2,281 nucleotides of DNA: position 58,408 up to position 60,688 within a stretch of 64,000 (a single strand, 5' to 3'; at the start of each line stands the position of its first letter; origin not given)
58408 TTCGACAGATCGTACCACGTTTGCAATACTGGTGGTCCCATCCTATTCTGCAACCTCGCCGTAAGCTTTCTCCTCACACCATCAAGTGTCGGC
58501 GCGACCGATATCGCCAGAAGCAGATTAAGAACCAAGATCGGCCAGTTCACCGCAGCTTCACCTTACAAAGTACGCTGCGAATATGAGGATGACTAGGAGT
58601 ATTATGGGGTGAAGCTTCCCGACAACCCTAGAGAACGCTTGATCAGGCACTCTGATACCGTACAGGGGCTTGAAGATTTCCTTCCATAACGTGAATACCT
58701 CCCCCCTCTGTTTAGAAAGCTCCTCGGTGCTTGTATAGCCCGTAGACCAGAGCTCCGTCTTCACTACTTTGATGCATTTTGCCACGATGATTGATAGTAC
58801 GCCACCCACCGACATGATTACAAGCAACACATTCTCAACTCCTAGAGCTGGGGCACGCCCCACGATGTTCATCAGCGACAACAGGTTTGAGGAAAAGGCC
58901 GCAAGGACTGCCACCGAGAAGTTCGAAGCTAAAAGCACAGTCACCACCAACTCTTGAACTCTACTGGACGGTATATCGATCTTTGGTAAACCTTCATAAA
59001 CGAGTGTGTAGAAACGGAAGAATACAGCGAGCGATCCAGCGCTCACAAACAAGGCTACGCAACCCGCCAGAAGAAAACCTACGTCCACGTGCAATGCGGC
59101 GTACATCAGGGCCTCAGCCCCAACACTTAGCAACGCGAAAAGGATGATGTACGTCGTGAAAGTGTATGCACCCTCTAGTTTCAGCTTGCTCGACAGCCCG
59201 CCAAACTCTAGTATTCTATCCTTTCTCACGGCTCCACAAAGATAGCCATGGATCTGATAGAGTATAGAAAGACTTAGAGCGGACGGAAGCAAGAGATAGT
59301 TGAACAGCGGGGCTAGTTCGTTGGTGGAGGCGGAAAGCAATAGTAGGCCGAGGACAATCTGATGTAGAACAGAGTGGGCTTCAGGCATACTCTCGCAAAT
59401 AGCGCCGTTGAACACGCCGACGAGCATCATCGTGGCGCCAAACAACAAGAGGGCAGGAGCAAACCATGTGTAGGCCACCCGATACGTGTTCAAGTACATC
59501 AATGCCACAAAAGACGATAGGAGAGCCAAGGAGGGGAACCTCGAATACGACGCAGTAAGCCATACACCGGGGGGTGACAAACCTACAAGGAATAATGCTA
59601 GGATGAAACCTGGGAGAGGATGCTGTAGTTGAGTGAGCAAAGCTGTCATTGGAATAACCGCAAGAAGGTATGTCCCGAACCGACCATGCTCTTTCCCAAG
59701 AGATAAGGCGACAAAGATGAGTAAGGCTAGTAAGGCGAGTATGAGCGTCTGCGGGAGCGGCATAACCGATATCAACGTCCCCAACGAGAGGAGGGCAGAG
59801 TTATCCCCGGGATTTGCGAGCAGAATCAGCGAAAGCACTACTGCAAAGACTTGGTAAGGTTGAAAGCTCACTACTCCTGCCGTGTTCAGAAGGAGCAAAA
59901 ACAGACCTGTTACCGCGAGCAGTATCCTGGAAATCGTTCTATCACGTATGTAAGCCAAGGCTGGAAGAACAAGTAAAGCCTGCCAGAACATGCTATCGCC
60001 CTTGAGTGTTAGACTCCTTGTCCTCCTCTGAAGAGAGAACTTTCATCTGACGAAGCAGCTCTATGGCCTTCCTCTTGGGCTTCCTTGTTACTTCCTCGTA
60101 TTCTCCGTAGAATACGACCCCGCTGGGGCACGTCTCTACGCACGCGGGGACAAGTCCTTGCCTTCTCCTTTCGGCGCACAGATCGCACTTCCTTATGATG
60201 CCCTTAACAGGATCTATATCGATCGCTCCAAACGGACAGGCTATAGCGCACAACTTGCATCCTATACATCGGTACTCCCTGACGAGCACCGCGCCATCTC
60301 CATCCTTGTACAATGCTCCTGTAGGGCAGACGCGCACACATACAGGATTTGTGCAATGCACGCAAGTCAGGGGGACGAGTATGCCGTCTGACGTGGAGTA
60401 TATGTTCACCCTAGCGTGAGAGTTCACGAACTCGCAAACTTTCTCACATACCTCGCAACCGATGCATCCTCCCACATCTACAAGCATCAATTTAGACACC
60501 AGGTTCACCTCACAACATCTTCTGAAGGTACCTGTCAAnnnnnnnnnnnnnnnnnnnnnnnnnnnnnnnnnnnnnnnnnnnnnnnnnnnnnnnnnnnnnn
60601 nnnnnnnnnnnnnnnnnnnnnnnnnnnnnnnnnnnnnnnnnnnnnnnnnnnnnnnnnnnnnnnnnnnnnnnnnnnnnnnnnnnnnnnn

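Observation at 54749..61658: FHL-type (hycBCDEFG-order) group-4 [NiFe] hydrogenase operon preceded by a GltD-like NAD(P)H oxidoreductase instead of formate dehydrogenase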

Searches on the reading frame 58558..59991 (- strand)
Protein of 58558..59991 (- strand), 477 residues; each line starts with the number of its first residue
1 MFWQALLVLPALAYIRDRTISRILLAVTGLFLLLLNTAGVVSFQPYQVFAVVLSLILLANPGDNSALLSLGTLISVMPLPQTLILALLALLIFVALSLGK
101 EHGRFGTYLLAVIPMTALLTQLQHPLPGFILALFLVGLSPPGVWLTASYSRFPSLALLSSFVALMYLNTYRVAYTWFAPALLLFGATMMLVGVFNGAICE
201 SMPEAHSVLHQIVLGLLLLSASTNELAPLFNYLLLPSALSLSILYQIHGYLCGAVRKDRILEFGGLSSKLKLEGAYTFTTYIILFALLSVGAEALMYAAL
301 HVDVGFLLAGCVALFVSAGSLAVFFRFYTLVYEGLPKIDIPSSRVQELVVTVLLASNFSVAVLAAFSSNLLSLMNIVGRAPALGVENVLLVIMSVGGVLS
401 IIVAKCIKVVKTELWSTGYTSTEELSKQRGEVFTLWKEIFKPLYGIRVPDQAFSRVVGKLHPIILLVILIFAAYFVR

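Call 3: search_protein_families(library=pfam, proteins=[window:58558-59991:-], max_evalue=0.01)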
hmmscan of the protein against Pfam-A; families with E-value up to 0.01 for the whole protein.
window:58558-59991:- (477 aa): 0 families

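Call 5: search_protein_families(library=ncbifam, proteins=[window:58558-59991:-], max_evalue=0.001)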
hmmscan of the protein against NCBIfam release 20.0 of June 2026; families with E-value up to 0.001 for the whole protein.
window:58558-59991:- (477 aa): 0 families

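Call 38: find_homologous_proteins(query=window:58558-59991:-, max_evalue=0.001)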
Query window:58558-59991:- (477 aa): 5 proteins with E <= 0.001 among 8000 candidates.
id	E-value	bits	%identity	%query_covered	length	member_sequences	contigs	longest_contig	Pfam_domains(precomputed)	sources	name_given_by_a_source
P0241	1.3e-292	989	100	100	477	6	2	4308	-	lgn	-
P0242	1.4e-177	610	65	98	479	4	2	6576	-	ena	-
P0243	1.1e-165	570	61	98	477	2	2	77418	-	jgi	-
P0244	3.1e-148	513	56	98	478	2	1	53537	-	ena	-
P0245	9.9e-101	356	58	62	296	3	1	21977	-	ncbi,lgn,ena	-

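Call 52: predict_structure(alignment_id=A1)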
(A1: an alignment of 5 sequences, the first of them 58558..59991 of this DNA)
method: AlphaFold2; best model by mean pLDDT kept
length: 477 residues; sequences in the alignment: 5
mean_pLDDT: 41.0   pTM: 0.35
mean pLDDT of the five models: 41.0, 39.3, 38.2, 36.8, 36.1
residues with pLDDT >= 90: 0; 70-90: 1; 50-70: 80; < 50: 396
segments of 3 or more residues with pLDDT < 50: 1-14, 61-63, 80-87, 93-100, 121-477
pLDDT, mean of each block of 10 residues (from residue 1): 36 49 64 64 59 61 52 52 46 48 51 53 42 41 41 42 45 35 39 34 43 45 37 42 44 40 38 43 44 42 36 38 39 28 33 35 35 36 36 34 29 25 30 30 27 27 36 35
secondary structure, 60 per line:
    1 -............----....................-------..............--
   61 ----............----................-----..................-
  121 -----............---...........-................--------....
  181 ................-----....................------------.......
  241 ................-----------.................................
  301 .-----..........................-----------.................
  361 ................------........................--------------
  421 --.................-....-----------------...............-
elements in order: H2-13 H18-37 H45-58 H65-76 H81-96 H102-119 H126-137 H141-151 H153-168 H177-196 H202-221 H234-256 H268-301 H307-332 H344-376 H383-406 H423-439 H441-444 H462-476

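Call 59: search_protein_representatives(alignment_id=A1)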
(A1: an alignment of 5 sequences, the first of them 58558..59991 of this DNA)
Query: 5 sequences, 477 profile positions. Proteins with E-value up to 0.001 (for the whole library): 10; up to 1e-10: 10; up to 1e-30: 7. The best 10 are listed.
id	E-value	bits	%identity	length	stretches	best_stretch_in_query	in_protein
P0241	3.9e-254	860.6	-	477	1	1-477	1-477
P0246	5.3e-144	497.4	-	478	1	2-473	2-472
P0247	9.0e-104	364.7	-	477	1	3-470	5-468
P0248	2.9e-95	336.7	-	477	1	6-472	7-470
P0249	4.4e-89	316.3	-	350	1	129-472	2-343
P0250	9.5e-81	288.8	-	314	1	60-366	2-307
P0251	2.2e-65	238.1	-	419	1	54-473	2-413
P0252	2.4e-27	112.7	-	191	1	289-469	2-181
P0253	1.1e-16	77.6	-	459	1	5-471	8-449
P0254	4.7e-15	72.1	-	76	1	411-473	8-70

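Call 88: predict_structure(alignment_id=A5)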
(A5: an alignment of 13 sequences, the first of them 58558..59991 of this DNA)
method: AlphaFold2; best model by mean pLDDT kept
length: 477 residues; sequences in the alignment: 13
mean_pLDDT: 64.5   pTM: 0.74
mean pLDDT of the five models: 64.5, 64.3, 63.1, 60.9, 60.2
residues with pLDDT >= 90: 5; 70-90: 180; 50-70: 209; < 50: 83
segments of 3 or more residues with pLDDT < 50: 138-141, 364-386, 407-454
pLDDT, mean of each block of 10 residues (from residue 1): 56 62 68 67 61 59 56 62 67 62 56 59 63 57 63 69 75 72 83 74 84 88 76 80 82 72 60 82 87 78 78 86 78 63 72 76 48 33 50 65 53 38 36 38 39 49 57 52
secondary structure, 60 per line:
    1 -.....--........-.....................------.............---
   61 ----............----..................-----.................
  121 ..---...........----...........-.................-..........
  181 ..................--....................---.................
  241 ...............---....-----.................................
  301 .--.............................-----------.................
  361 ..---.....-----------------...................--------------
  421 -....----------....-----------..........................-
elements in order: H2-6 H9-16 H18-38 H45-57 H65-76 H81-98 H104-122 H126-136 H141-151 H153-169 H171-198 H202-220 H224-255 H268-301 H304-332 H344-362 H366-370 H388-406 H422-425 H436-439 H451-476

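Call 91: fold_search(model_id=the predicted structure, library=pdb)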
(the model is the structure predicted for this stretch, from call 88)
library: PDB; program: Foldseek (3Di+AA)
matches with E <= 10: 475; with E <= 0.001: 129
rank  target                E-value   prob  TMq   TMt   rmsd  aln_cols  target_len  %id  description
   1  7z0s_C                8.9e-07  1.00  0.63  0.52  10.1       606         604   14  Structure of the Escherichia coli formate hydrogenlyase complex (anaerobic preparation, without formate dehydrogenase  (released 2022-09-28)
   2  7z0t_C                9.7e-07  1.00  0.65  0.53   9.8       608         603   14  Structure of the Escherichia coli formate hydrogenlyase complex (aerobic preparation, composite structure) (released 2022-09-28)
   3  6z16_D                2.3e-06  1.00  0.54  0.53   7.0       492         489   14  Structure of the Mrp antiporter complex (released 2020-08-12)
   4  7qsd_L                3.6e-06  1.00  0.49  0.41  15.2       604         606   12  Bovine complex I in the active state at 3.1 A (released 2022-03-02)
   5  8uca_5                4.6e-06  1.00  0.44  0.36  28.4       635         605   11  Formation of I2+III2 supercomplex rescues respiratory chain defects (released 2025-01-15)
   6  5lnk_L                5.5e-06  1.00  0.49  0.40  14.3       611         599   13  Entire ovine respiratory complex I (released 2016-11-23)
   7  6zkm_L                5.7e-06  1.00  0.55  0.48   9.3       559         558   12  Complex I inhibited by rotenone, open2 (released 2020-10-07)
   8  7qso_L                5.9e-06  1.00  0.55  0.49   9.2       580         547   12  Bovine complex I in lipid nanodisc, State 3 (Slack) (released 2022-05-25)
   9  6gcs_5                6.2e-06  1.00  0.51  0.40  17.1       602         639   10  Cryo-EM structure of respiratory complex I from Yarrowia lipolytica (released 2018-10-10)
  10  9w2u_L                6.5e-06  1.00  0.43  0.35  28.1       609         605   13  Cryo-EM structure of complex I on the bovine heart submitochondrial particles, open (released 2026-04-01)
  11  9a6h_B                6.8e-06  1.00  0.57  0.55   5.7       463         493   14  Integrative model of MRPA-MRPD by crosslinking MS and deep learning (released 2024-09-18)
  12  7r44_L                7.0e-06  1.00  0.55  0.45  18.9       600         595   12  Bovine complex I in the presence of IM1761092, active class iv (Composite map) (released 2023-02-08)
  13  6tjv_D                7.7e-06  1.00  0.51  0.51   7.0       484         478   15  Structure of the NDH-1MS complex from Thermosynechococcus elongatus (released 2020-02-19)
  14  9i4i_l                8.0e-06  1.00  0.54  0.44  24.8       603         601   12  High resolution Cryo-EM structure of human complex I in mitochondria (released 2025-11-12)
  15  6hum_F                8.3e-06  1.00  0.51  0.41  14.8       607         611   12  Structure of the photosynthetic complex I from Thermosynechococcus elongatus (released 2019-01-09)
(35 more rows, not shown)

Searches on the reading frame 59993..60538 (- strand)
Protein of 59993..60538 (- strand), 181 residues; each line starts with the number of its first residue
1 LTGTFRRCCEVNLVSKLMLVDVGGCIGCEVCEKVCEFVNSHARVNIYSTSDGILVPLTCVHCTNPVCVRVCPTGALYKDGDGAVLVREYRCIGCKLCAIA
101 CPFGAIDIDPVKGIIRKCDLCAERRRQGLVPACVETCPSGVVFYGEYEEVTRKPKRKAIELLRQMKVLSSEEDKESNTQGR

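Call 3: search_protein_families(library=pfam, proteins=[window:59993-60538:-], max_evalue=0.01)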
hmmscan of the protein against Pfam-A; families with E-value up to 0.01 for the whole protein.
window:59993-60538:- (181 aa): 14 families
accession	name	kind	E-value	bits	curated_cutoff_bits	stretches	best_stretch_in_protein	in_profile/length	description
PF13247.11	Fer4_11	-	3.5e-24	85.3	26.2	1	53-145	4-98/100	4Fe-4S dicluster domain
PF12838.12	Fer4_7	-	2.4e-13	50.8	27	2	90-141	1-52/52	4Fe-4S dicluster domain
PF00037.32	Fer4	-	5.6e-12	45.4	21.1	1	86-107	3-24/24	4Fe-4S binding domain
PF12837.12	Fer4_6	-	5.3e-11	42.4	25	2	86-106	4-24/24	4Fe-4S binding domain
PF13187.11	Fer4_9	-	7.8e-11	42.3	27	2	90-141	1-51/52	4Fe-4S dicluster domain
PF13237.11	Fer4_10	-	1.7e-08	34.7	25.5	2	56-102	6-53/53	4Fe-4S dicluster domain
PF14697.11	Fer4_21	-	4e-08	33.7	35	2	58-107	7-58/59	4Fe-4S dicluster domain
PF12797.12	Fer4_2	-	8.9e-08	32.1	24.5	2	84-103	3-22/22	4Fe-4S binding domain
PF12798.12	Fer4_3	-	1e-06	29.5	27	0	91-105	1-15/15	4Fe-4S binding domain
PF13484.11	Fer4_16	-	1.6e-06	29.2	30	0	59-79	2-20/66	4Fe-4S double cluster binding domain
PF12800.12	Fer4_4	-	6.1e-06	26.6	24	1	89-104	2-17/17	4Fe-4S binding domain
PF25160.1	LdpA_Fe-S-bd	-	6.1e-05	23.2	27.6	1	61-108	4-45/49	LdpA Fe-S cluster-binding domain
PF13183.11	Fer4_8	-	0.00011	23.1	27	0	24-74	4-67/68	4Fe-4S dicluster domain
PF13534.11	Fer4_17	-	0.00065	20.6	22.2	0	25-42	2-19/61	4Fe-4S dicluster domain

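Call 5: search_protein_families(library=ncbifam, proteins=[window:59993-60538:-], max_evalue=0.001)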
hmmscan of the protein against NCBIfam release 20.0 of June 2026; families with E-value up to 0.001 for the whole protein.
window:59993-60538:- (181 aa): 49 families (the best 25 are shown)
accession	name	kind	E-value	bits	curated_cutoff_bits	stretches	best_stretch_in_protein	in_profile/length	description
TIGR02951.1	DMSO_dmsB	equivalog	8.3e-32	110.4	214.1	1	55-153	60-159/161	DMSO/selenate family reductase complex B subunit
NF008134.0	PRK10882.1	equivalog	1.2e-27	96.9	263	1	58-158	112-219/329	hydrogenase 2 operon protein HybA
NF011569.0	PRK14993.1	equivalog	7.9e-27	94.3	416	1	17-173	45-214/244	tetrathionate reductase subunit TtrB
NF045797.1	DsrO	equivalog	9.4e-27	93.9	200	1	51-149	95-204/235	sulfate reduction electron transfer complex DsrMKJOP subunit DsrO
NF045715.1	sulf_resp_HmcB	equivalog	1.7e-24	86.5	420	1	44-156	89-207/307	sulfate respiration complex iron-sulfur protein HmcB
NF041715.1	arsenate_red_ArrB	equivalog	5.3e-24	85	450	2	18-109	5-107/233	arsenate respiratory reductase iron-sulfur subunit ArrB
TIGR01582.1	FDH-beta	equivalog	6.1e-24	84.6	334.7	1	58-160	92-195/283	formate dehydrogenase subunit beta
TIGR03149.1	cyt_nit_nrfC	equivalog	2.3e-23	82.7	377.6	1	17-152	40-189/225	cytochrome c nitrite reductase Fe-S protein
NF009408.0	PRK12769.1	equivalog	1.9e-21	75.9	1003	1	16-165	3-165/659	formate-dependent uric acid utilization protein AegA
NF009451.0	PRK12809.1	equivalog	4.5e-20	71.5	1154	1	16-140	3-132/639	formate-dependent uric acid utilization protein YgfT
NF045766.1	PhenlGlyoxDHPadI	equivalog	1.3e-19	70.3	700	1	22-146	11-137/443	NADH-dependent phenylglyoxylate dehydrogenase subunit beta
TIGR03478.1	DMSO_red_II_bet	subfamily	1.8e-19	69.9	480.7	1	54-148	126-221/321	DMSO reductase family type II enzyme, iron-sulfur subunit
NF042979.1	EthbenzDh_ebdB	equivalog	2.1e-19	69.6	740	1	58-153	152-248/354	ethylbenzene dehydrogenase subunit beta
NF038355.1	FDH3_beta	equivalog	5.8e-16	59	240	1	18-122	5-122/180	formate dehydrogenase FDH3 subunit beta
NF007658.0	PRK10330.1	equivalog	1.9e-15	56.8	260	1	16-143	3-153/181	electron transport protein HydN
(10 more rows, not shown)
